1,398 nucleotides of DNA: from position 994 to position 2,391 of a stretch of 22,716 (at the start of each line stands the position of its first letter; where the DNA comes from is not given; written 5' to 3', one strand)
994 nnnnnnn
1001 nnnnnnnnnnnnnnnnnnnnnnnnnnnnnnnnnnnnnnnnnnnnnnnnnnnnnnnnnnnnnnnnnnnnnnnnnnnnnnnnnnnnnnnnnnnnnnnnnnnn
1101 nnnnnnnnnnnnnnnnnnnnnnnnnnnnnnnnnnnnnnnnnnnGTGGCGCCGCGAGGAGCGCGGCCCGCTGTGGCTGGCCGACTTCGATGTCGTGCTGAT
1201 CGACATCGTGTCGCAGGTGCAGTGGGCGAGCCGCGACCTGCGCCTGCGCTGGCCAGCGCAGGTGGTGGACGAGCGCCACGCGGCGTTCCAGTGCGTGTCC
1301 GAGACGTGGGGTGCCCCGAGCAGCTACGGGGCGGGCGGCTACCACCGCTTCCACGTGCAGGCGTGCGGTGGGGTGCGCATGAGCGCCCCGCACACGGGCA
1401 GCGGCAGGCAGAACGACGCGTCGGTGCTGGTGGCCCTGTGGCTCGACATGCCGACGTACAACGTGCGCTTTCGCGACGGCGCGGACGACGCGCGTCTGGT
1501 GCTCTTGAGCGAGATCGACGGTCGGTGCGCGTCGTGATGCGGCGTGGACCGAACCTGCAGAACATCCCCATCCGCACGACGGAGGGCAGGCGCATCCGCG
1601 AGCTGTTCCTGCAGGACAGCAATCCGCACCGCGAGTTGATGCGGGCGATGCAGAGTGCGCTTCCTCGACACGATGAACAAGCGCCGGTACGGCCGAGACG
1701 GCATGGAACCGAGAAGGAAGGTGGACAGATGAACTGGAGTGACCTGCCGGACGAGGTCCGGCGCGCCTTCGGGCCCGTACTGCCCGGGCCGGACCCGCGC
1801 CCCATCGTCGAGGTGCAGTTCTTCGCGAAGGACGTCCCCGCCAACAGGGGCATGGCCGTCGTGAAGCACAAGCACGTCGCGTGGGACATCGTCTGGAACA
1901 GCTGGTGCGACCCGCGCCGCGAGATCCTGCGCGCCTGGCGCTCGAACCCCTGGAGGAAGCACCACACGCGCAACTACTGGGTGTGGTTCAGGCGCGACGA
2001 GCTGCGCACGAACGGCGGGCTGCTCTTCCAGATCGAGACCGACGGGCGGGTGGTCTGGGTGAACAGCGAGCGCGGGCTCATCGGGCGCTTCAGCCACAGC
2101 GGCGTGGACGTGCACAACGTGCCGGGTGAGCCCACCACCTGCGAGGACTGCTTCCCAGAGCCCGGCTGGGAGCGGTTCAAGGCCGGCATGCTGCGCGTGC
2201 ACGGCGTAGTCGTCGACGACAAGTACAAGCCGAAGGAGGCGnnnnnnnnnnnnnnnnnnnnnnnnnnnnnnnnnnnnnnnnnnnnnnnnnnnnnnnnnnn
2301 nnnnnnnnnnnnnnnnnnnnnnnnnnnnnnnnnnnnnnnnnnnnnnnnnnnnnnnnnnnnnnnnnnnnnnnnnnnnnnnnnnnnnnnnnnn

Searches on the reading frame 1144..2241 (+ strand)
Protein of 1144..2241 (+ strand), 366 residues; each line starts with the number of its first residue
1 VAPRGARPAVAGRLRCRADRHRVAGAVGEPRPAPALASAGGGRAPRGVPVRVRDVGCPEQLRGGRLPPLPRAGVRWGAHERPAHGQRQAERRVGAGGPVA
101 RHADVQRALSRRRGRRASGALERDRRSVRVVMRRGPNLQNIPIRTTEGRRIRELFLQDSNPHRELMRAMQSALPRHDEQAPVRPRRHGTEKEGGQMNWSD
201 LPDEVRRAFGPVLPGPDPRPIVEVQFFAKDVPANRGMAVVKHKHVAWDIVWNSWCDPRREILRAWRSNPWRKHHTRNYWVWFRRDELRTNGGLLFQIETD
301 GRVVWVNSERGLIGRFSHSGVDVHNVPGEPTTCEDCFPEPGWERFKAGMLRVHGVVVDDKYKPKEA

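Call 81: search_protein_families(library=pfam, proteins=[window:1144-2241:+], max_evalue=0.001)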
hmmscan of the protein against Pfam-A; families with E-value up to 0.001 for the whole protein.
window:1144-2241:+ (366 aa): 1 family
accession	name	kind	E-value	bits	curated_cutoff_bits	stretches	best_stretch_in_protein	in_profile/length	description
PF00476.26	DNA_pol_A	-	1.6e-05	24.5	34.3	1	134-160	124-150/381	DNA polymerase family A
